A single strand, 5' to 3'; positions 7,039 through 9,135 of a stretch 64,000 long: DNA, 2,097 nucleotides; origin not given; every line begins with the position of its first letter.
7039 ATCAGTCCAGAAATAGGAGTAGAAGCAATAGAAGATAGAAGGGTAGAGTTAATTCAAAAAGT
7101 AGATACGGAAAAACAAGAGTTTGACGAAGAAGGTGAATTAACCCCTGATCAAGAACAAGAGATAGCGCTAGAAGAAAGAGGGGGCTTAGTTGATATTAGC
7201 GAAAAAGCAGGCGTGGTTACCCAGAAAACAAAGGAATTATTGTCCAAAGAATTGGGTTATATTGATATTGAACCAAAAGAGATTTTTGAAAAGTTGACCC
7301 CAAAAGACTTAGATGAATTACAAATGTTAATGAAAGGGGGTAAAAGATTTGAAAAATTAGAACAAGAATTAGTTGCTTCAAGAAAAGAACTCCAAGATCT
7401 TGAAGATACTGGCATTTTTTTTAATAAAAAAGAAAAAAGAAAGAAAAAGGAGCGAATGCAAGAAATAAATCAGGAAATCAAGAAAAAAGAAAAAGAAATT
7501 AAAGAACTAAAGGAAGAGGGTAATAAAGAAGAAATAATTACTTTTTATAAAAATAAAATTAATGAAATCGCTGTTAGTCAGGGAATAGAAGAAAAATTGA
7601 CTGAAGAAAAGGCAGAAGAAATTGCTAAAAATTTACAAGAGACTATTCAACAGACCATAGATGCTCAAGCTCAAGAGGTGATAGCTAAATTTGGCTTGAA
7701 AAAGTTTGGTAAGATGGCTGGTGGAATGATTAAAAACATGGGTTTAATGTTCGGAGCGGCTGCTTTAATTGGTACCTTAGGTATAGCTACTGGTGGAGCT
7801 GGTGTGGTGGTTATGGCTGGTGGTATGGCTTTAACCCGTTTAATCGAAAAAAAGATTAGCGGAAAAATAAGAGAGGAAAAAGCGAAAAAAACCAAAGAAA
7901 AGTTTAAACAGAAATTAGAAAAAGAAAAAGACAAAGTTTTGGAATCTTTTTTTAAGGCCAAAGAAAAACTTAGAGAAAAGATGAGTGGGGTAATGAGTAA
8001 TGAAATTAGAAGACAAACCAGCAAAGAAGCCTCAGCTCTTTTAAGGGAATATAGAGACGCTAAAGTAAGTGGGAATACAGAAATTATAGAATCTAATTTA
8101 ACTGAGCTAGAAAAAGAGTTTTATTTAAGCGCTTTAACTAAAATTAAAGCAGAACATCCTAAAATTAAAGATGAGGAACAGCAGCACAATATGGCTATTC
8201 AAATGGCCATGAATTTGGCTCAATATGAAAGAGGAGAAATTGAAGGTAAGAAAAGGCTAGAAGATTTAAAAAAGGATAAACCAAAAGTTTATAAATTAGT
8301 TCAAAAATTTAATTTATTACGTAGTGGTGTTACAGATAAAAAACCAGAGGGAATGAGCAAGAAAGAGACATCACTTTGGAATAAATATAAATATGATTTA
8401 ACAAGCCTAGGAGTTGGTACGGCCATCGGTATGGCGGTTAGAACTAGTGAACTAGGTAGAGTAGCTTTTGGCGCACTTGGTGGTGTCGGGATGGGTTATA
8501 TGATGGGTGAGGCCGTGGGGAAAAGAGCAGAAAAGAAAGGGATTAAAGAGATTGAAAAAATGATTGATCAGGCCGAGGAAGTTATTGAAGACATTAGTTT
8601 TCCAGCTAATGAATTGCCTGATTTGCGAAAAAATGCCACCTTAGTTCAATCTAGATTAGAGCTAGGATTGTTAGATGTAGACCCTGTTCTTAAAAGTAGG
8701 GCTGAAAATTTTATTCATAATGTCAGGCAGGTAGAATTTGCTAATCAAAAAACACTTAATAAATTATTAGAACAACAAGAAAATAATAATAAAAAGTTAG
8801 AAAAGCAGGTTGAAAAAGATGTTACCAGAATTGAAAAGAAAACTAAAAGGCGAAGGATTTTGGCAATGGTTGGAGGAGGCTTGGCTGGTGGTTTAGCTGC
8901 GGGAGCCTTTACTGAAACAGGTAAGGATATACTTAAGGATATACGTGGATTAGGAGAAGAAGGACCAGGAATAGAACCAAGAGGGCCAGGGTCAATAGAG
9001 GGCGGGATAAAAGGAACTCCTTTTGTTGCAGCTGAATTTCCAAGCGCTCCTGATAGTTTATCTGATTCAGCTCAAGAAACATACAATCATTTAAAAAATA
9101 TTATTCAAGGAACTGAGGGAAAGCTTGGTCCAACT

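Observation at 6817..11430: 1537-aa giant acidic coiled-coil protein with glycine-rich membrane hairpins and internal repeats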

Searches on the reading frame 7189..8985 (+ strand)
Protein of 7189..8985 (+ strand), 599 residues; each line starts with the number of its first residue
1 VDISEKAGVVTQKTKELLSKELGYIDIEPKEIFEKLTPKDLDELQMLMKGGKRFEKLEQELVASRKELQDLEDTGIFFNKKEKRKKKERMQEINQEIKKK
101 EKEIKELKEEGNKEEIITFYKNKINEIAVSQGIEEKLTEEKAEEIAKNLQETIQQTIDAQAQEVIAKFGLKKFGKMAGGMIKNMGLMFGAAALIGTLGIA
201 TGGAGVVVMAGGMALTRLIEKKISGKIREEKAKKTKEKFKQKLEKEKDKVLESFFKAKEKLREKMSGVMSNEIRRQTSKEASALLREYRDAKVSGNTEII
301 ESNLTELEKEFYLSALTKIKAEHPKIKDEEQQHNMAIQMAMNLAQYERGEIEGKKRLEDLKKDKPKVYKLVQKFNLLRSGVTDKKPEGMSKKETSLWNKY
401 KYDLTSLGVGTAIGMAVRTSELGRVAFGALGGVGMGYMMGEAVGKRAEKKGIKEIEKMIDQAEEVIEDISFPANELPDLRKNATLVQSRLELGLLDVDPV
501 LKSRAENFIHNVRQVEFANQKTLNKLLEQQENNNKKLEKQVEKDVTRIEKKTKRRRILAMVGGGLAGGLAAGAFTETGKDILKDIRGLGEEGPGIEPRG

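Call 20: search_solved_structures(query=A2, max_evalue=1)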
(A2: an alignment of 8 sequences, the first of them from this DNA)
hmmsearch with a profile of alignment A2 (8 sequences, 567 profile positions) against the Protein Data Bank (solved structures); distinct sequences matched with E-value up to 1: 4.
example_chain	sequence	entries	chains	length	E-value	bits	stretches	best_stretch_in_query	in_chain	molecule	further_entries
1nt2_B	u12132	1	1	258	0.013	17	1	61-150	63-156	conserved hypothetical protein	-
3l6u_A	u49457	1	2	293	0.11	13.8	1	235-350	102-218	ABC-TYPE SUGAR TRANSPORT SYSTEM PERIPLASMIC COMPONENT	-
9luc_C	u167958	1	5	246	0.62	11.4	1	137-221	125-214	Flagellar motor protein MotA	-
9lu9_A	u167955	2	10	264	0.74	11.2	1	137-221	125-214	Flagellar motor protein MotA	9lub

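Call 28: predict_structure(alignment_id=A2)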
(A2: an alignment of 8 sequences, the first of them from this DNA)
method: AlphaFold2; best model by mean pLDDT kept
length: 581 residues; sequences in the alignment: 8
mean_pLDDT: 56.2   pTM: 0.40
mean pLDDT of the five models: 56.2, 54.2, 51.0, 50.4, 48.4
residues with pLDDT >= 90: 8; 70-90: 157; 50-70: 201; < 50: 215
segments of 3 or more residues with pLDDT < 50: 1-11, 166-232, 288-295, 306-308, 321-327, 378-384, 405-452, 490-499, 547-581
pLDDT, mean of each block of 10 residues (from residue 1): 36 50 59 82 85 85 89 68 83 90 81 84 86 75 83 67 48 29 26 29 25 27 36 58 74 77 75 68 50 48 50 53 47 51 51 58 69 53 57 71 45 29 28 25 35 56 58 65 61 46 66 65 57 57 45 32 29 34 33
secondary structure, 60 per line:
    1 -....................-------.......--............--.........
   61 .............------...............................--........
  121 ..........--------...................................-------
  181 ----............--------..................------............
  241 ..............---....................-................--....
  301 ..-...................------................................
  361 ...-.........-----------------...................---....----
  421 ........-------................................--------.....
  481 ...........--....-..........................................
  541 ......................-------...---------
elements in order: H2-21 H29-35 H38-49 H52-73 H80-110 H113-130 H139-173 H185-196 H205-222 H229-254 H258-277 H279-294 H297-302 H304-322 H329-363 H365-373 H391-409 H413-416 H421-428 H436-467 H476-491 H494-497 H499-562

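Call 29: search_protein_representatives(alignment_id=A2)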
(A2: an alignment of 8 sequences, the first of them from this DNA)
Query: 8 sequences, 567 profile positions. Proteins with E-value up to 0.001 (for the whole library): 66; up to 1e-10: 54; up to 1e-30: 41. The best 66 are listed.
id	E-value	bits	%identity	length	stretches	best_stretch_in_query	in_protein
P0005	9.1e-281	948.5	-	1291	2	1-566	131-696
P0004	4.5e-278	939.6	-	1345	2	2-567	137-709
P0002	2.4e-271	917.4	-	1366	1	4-567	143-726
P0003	1.4e-245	832.3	-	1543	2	99-567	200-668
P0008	2.3e-206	702.9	-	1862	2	92-566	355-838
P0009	6.5e-166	569.3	-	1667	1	21-559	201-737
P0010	4.6e-165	566.5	-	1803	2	100-567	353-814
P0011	8.2e-162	555.8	-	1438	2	102-562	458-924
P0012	2.9e-155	534.2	-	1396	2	104-559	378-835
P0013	5.7e-152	523.3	-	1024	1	8-557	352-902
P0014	2.2e-150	518.1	-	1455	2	100-558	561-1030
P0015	6.3e-150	516.5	-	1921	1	13-555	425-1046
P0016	5.4e-130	450.7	-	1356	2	101-559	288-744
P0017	1.1e-128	446.5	-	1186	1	21-566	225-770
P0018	4.9e-128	444.3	-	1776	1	15-565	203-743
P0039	1.3e-40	155.7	-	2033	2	127-554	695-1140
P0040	4.8e-40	153.8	-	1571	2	123-556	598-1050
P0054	1.0e-14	70.2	-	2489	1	149-518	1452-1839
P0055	1.3e-14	69.9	-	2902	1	105-563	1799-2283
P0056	2.0e-14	69.2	-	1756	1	153-557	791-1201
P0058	1.9e-10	56.1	-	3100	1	160-562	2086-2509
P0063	5.6e-07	44.6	-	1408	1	130-562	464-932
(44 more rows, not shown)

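Call 33: search_protein_families(library=pfam, alignment_id=A3, max_evalue=0.001)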
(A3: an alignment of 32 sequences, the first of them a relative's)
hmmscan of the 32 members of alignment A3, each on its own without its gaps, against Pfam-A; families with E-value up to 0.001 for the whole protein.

A. member 1, P0009 (1667 aa): 0 families

B. families by the number of members that match (of 32 scanned): 2 families
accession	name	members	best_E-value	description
PF09397.16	FtsK_gamma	1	4.2e-05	Ftsk gamma domain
PF18719.7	ArlS_N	1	0.00013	ArlS sensor domain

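Call 34: search_protein_families(library=pfam, alignment_id=A4, max_evalue=0.001)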
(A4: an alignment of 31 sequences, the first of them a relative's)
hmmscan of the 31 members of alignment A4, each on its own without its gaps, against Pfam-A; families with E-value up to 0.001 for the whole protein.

A. member 1, P0026 (2281 aa): 1 family
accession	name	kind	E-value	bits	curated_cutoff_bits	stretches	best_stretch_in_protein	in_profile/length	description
PF18719.7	ArlS_N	-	0.00013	22.6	27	1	1192-1289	35-123/140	ArlS sensor domain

B. families by the number of members that match (of 31 scanned): 9 families
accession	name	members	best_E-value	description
PF21663.2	WipA_Phos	1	1.9e-15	WipA-like, phosphatase domain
PF13441.11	Gly-zipper_YMGG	1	5.9e-05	YMGG-like Gly-zipper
PF18719.7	ArlS_N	1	0.00013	ArlS sensor domain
PF13488.11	Gly-zipper_Omp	1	0.00036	Glycine zipper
PF19220.6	Rod_CreS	1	0.00038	Crescentin, rod domain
PF03616.19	Glt_symporter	1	0.00038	Sodium/glutamate symporter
PF17573.8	GA-like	1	0.0005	GA-like domain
PF01988.24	VIT1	1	0.00063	VIT family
PF19127.6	Choline_bind_3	1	0.00099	Choline-binding repeat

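Call 35: find_related_loci(query=A2, collection=genome_contigs, flank=6000)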
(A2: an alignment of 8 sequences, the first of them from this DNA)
Query A2 (581 aa) in genome_contigs; peptide patterns used: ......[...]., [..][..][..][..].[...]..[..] (x = any residue, [..] = any of these).
297 stretches matched a pattern; 5 encode a relative of the query (tblastn E <= 1e-3); 5 distinct loci.
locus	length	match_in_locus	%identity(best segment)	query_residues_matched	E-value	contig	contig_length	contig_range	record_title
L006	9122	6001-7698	58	1-580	0e+0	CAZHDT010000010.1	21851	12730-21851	MAG TPA_asm: uncultured Gammaproteobacteria bacterium isolate SRP178699_co1_236 genome assembly, contig: NODE_2828_lengt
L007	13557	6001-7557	57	2-581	0e+0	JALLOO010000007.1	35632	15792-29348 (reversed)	Patescibacteria group bacterium AH-259-L05 AH-259-L05_NODE_7, whole genome shotgun sequence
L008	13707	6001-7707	53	1-579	3e-178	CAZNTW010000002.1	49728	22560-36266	MAG TPA_asm: uncultured Gammaproteobacteria bacterium isolate binchicken_co387_694 genome assembly, contig: NODE_286_len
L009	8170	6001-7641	48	5-581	3e-143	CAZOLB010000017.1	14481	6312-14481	MAG TPA_asm: uncultured Gammaproteobacteria bacterium isolate SRP098346_co1_19 genome assembly, contig: NODE_4687_length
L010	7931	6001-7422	30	23-557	1e-59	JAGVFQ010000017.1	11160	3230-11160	MAG: Patescibacteria group bacterium isolate DeMMO2_29 c_000000051721, whole genome shotgun sequence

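Call 42: search_solved_structures(query=A5, max_evalue=10)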
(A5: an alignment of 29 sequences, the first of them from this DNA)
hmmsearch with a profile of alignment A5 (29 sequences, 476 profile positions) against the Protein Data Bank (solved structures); distinct sequences matched with E-value up to 10: 6.
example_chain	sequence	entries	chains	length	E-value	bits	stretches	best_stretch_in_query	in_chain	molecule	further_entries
4v7e_Cu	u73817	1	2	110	0.24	13.2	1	59-124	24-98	60S ribosomal protein P1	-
2xsd_C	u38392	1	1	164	0.93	11.2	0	398-457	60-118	POU DOMAIN, CLASS 3, TRANSCRIPTION FACTOR 1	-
4dyv_A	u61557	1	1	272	1.1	11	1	67-101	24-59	Short-chain dehydrogenase/reductase SDR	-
4kyb_A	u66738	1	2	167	1.2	10.8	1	419-469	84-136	Designed Protein OR342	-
9ix7_A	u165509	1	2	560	1.8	10.3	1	310-385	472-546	dihydroxy-acid dehydratase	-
2lbg_A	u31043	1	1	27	9.8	7.8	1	306-328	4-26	Major prion protein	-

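Call 43: find_homologous_proteins(query=A5, max_evalue=0.00001)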
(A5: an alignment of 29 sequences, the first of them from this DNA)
Query A5 (29 sequences): 8000 candidates shared short words with the query, none scored E <= 0.00001.

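Call 45: find_encoding_contigs(protein=P0018, flank=6000, max_places=2)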
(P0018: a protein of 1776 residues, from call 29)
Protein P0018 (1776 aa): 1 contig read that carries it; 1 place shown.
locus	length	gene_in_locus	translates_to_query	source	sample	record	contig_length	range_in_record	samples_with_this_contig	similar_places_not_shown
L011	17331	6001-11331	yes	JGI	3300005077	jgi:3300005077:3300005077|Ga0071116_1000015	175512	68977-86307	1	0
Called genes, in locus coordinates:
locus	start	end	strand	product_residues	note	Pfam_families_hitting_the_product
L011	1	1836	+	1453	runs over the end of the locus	PF04862:DUF642, PF16403:Bact_surface_Ig-like, PF16656:Pur_ac_phosph_N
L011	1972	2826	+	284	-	PF01149:Fapy_DNA_glyco, PF05833:NFACT_N (weak), PF06831:H2TH, PF06827:zf-FPG_IleRS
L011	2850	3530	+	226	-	PF07853:DUF1648, PF13630:SdpI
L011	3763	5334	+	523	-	-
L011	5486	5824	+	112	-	PF18908:DUF5663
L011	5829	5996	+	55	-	-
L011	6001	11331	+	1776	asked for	-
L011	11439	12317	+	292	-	-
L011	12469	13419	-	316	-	PF01207:Dus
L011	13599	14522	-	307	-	PF01544:CorA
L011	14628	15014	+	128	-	PF04977:DivIC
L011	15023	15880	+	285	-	-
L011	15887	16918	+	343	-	PF03330:DPBB_1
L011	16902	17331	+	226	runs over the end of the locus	PF02463:SMC_N (faint), PF00005:ABC_tran, PF13304:AAA_21 (faint)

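Call 46: find_encoding_contigs(protein=P0040, flank=6000, max_places=2)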
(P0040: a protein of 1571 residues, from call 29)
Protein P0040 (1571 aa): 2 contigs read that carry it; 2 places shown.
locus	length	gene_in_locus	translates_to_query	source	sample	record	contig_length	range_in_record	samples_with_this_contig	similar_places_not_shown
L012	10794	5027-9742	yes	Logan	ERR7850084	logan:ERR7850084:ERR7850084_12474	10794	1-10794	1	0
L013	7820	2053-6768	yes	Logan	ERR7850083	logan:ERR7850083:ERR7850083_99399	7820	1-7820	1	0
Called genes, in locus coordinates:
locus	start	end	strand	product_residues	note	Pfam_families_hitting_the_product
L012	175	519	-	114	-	PF00453:Ribosomal_L20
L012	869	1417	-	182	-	PF05198:IF3_N, PF00707:IF3_C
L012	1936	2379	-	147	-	PF01668:SmpB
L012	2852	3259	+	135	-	-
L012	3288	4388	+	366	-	-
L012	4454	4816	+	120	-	PF18908:DUF5663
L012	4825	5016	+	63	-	-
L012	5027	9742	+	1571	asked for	-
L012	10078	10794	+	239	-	?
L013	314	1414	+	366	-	-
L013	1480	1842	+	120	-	PF18908:DUF5663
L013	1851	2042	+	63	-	-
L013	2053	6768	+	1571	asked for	-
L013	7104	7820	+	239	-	?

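Call 47: find_encoding_contigs(protein=P0055, flank=6000, max_places=1)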
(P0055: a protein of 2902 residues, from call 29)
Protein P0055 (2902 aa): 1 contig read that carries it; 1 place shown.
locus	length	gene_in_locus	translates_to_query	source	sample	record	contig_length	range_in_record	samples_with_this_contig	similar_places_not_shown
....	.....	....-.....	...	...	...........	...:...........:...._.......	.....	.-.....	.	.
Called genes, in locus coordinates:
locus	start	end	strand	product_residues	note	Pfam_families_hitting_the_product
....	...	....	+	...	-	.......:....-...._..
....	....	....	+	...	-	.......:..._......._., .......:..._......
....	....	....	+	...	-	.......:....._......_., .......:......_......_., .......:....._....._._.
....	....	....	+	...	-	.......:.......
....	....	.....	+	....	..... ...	-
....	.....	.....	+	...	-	?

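Call 48: find_encoding_contigs(protein=P0063, flank=6000, max_places=1)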
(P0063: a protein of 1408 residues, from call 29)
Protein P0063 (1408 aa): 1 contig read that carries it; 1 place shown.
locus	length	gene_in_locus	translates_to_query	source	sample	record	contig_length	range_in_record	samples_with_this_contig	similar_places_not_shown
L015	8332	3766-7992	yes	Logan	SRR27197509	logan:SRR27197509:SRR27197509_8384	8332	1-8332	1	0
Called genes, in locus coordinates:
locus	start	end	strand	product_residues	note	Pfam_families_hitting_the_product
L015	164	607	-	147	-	PF01668:SmpB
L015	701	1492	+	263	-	-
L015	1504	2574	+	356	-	-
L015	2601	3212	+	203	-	PF02706:Wzz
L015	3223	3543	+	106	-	PF18908:DUF5663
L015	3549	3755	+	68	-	-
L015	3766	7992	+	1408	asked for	-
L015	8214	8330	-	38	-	?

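Call 49: predict_structure(alignment_id=A5)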
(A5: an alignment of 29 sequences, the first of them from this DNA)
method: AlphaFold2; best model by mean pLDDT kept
length: 487 residues; sequences in the alignment: 29
mean_pLDDT: 65.1   pTM: 0.45
mean pLDDT of the five models: 65.1, 60.1, 57.5, 56.4, 54.7
residues with pLDDT >= 90: 0; 70-90: 214; 50-70: 184; < 50: 89
segments of 3 or more residues with pLDDT < 50: 61-81, 86-117, 263-270, 293-296, 298-300, 475-487
pLDDT, mean of each block of 10 residues (from residue 1): 86 85 82 80 74 60 40 41 47 36 44 47 71 83 78 76 75 76 76 81 80 83 74 68 71 66 46 60 56 45 53 58 60 67 69 57 75 77 72 77 68 62 67 63 64 58 59 48 39
secondary structure, 60 per line:
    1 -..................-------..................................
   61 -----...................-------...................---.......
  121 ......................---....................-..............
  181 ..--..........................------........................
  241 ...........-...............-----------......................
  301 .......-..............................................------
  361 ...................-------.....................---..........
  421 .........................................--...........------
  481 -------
elements in order: H2-19 H27-60 H66-84 H92-110 H114-142 H146-165 H167-182 H185-210 H217-251 H253-267 H279-307 H309-354 H361-379 H387-407 H411-461 H464-474

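Call 85: find_related_loci(query=A2, collection=viral_contigs, flank=5000)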
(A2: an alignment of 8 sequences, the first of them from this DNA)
Query A2 (581 aa) in viral_contigs; peptide patterns used: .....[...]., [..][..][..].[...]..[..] (x = any residue, [..] = any of these).
206 stretches matched a pattern, but none encodes a relative of the query by tblastn (E <= 1e-3).
